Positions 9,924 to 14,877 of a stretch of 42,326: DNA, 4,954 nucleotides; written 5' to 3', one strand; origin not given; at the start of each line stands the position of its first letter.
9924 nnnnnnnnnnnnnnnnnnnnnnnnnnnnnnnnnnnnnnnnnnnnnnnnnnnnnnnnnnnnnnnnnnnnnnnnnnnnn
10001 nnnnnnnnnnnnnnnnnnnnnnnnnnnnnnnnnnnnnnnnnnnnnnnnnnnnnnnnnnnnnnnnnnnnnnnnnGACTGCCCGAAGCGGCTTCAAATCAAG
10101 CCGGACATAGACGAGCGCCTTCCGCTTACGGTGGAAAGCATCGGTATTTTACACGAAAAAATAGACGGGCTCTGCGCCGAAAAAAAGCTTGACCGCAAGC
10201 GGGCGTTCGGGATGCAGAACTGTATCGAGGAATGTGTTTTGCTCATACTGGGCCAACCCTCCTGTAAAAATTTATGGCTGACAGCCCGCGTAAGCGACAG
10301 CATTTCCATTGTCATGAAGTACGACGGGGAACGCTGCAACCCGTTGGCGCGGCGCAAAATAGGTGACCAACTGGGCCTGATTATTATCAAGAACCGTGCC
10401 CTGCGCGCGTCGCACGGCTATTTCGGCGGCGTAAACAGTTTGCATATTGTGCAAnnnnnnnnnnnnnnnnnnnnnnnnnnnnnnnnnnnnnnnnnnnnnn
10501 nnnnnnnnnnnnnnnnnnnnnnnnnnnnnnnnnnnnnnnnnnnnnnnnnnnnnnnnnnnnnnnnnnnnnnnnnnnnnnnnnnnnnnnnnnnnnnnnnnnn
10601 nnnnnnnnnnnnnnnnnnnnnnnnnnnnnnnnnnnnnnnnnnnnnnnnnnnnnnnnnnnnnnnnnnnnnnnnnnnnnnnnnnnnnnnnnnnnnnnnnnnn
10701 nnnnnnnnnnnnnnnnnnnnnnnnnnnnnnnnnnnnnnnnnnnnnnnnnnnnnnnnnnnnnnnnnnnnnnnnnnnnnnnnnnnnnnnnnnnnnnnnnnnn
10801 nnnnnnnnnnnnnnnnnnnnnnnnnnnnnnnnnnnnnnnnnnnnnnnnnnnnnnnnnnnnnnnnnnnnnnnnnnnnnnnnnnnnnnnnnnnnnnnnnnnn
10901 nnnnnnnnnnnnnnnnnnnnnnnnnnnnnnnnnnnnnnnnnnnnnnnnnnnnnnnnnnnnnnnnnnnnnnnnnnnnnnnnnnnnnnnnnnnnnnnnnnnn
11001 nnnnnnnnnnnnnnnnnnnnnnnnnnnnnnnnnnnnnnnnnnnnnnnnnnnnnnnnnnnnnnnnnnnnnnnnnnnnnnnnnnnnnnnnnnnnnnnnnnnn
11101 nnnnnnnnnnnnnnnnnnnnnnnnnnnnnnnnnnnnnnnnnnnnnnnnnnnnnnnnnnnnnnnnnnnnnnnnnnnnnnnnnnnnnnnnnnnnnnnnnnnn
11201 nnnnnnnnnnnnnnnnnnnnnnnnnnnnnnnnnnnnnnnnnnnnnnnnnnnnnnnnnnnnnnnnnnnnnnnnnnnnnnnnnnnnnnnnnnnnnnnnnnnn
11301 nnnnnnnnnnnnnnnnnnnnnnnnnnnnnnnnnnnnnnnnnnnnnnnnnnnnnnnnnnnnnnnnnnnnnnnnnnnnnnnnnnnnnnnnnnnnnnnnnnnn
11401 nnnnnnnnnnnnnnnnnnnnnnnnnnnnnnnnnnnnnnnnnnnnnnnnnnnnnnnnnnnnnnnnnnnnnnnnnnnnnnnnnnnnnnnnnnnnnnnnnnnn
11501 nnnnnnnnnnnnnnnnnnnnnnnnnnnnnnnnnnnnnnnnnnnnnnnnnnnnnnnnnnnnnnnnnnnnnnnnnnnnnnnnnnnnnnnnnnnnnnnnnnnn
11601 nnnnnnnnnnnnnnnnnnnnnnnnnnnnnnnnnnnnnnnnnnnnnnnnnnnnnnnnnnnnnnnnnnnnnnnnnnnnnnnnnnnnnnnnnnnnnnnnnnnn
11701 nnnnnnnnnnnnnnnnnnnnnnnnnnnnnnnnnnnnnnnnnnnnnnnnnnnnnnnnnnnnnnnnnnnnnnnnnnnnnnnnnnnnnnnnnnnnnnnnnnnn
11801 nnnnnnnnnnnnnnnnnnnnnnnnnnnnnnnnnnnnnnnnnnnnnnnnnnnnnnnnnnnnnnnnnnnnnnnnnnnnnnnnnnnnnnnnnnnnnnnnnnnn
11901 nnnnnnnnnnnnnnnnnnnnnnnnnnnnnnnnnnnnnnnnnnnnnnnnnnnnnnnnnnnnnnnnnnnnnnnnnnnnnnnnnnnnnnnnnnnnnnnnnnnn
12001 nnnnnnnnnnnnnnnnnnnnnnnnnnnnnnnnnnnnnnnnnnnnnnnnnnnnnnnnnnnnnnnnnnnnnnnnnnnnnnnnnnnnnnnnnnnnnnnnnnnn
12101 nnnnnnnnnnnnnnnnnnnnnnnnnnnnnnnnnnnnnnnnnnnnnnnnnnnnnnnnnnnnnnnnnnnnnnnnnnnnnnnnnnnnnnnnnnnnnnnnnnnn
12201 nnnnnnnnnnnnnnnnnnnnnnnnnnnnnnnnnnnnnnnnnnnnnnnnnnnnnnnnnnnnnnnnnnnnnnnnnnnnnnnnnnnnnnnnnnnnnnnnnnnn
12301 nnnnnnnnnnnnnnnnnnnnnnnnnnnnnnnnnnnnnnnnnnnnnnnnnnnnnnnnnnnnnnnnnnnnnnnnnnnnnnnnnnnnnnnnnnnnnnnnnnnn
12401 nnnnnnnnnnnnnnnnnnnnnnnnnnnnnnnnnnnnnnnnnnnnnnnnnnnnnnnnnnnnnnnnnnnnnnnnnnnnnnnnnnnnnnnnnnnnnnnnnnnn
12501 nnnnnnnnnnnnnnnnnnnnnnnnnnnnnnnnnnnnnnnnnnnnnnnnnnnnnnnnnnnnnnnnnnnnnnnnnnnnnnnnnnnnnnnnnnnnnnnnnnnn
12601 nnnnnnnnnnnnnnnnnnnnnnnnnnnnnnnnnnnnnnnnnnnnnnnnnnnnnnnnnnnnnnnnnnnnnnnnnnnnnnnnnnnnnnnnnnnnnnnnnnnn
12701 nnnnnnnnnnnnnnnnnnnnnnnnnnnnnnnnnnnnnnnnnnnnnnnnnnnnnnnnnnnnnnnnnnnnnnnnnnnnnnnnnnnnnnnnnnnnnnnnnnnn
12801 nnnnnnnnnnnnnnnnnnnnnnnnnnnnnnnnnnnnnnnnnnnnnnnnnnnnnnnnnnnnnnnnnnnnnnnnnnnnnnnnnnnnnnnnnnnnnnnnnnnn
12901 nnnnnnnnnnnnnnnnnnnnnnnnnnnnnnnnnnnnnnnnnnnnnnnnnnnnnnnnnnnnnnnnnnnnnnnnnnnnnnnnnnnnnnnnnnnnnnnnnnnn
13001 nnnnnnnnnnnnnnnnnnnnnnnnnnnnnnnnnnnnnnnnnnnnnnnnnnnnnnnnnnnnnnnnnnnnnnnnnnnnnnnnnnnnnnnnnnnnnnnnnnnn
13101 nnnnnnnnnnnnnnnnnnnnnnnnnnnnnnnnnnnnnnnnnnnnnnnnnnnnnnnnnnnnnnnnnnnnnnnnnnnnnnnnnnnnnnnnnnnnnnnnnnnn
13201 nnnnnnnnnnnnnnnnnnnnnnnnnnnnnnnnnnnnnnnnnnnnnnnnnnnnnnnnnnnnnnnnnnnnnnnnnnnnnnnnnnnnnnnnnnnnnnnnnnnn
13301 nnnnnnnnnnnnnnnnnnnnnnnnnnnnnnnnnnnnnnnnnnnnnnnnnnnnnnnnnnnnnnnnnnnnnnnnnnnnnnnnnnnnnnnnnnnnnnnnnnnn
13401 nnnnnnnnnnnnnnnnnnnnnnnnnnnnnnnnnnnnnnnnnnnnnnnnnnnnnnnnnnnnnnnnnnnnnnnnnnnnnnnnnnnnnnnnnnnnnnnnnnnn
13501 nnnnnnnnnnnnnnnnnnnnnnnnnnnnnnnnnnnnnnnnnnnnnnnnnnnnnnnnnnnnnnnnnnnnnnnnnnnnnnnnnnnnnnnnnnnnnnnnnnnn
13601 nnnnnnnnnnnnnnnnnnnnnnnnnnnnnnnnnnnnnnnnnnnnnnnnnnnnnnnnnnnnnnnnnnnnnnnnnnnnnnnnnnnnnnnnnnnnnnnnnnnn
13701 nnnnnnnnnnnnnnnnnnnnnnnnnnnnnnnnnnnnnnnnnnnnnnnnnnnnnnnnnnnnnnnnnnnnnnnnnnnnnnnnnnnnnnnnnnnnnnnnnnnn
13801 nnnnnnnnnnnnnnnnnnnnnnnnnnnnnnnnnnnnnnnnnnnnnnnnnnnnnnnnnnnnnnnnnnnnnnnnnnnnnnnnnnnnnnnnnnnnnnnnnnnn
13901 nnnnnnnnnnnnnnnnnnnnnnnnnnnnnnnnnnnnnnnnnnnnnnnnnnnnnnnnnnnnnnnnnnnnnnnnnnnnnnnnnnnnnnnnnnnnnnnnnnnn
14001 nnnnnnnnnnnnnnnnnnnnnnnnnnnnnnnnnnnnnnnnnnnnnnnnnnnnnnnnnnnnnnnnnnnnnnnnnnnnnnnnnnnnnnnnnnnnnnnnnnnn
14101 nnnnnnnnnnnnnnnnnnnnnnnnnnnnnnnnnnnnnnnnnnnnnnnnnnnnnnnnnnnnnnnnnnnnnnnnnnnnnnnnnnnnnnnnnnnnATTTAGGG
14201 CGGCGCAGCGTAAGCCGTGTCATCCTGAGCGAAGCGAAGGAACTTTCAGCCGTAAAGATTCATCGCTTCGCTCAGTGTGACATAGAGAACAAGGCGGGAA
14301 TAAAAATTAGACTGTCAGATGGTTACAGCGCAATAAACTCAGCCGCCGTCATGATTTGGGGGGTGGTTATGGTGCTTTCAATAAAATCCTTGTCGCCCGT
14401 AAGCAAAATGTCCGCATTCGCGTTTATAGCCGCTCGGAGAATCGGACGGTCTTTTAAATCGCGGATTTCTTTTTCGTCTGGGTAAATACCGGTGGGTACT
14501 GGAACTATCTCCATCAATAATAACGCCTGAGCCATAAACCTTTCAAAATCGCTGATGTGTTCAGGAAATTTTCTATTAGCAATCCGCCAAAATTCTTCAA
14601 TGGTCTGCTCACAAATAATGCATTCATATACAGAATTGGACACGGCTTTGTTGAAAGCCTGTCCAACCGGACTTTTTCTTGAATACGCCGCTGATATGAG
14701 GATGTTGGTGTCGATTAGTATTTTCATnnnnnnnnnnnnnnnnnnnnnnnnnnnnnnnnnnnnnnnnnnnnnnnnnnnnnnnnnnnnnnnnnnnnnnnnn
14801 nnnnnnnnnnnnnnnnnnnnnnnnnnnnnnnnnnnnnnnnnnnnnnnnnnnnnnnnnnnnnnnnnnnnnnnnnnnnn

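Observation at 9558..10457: Membrane-anchored, apparently catalytically degenerate RsbW paralogue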

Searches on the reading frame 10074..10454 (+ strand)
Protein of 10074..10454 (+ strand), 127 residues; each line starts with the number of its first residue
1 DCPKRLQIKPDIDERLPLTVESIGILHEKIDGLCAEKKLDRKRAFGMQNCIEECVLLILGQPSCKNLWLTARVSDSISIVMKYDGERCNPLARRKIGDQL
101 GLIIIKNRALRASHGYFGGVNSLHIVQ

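Call 61: find_homologous_proteins(query=A9, max_evalue=0.00001)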
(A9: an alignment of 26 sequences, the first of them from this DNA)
Query A9 (26 sequences) (127 aa, profile of the alignment): 2 proteins with E <= 0.00001 among 1076 candidates.
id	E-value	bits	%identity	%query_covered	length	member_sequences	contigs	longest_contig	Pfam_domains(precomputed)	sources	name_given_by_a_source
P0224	3.8e-39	152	21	91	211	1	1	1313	-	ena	-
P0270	8.1e-36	141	21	91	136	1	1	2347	-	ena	-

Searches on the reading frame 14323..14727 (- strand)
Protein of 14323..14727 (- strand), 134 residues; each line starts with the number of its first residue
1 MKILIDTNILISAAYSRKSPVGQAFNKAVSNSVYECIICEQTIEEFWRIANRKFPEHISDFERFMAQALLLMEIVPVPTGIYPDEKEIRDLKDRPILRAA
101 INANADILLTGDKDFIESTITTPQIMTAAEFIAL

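Call 58: search_protein_families(library=pfam, proteins=[window:14323-14727:-], max_evalue=0.0001)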
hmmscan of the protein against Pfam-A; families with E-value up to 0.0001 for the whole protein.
window:14323-14727:- (134 aa): 3 families
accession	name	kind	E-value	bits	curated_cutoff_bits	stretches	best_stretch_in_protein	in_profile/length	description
PF13470.12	PIN_3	-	3e-13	51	27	1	2-114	1-115/115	PIN domain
PF01850.27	PIN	-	2.6e-10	41.4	23.6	1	3-116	1-115/120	PIN domain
PF10130.15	PIN_2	-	4.9e-05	24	22.4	0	5-122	2-122/133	PIN domain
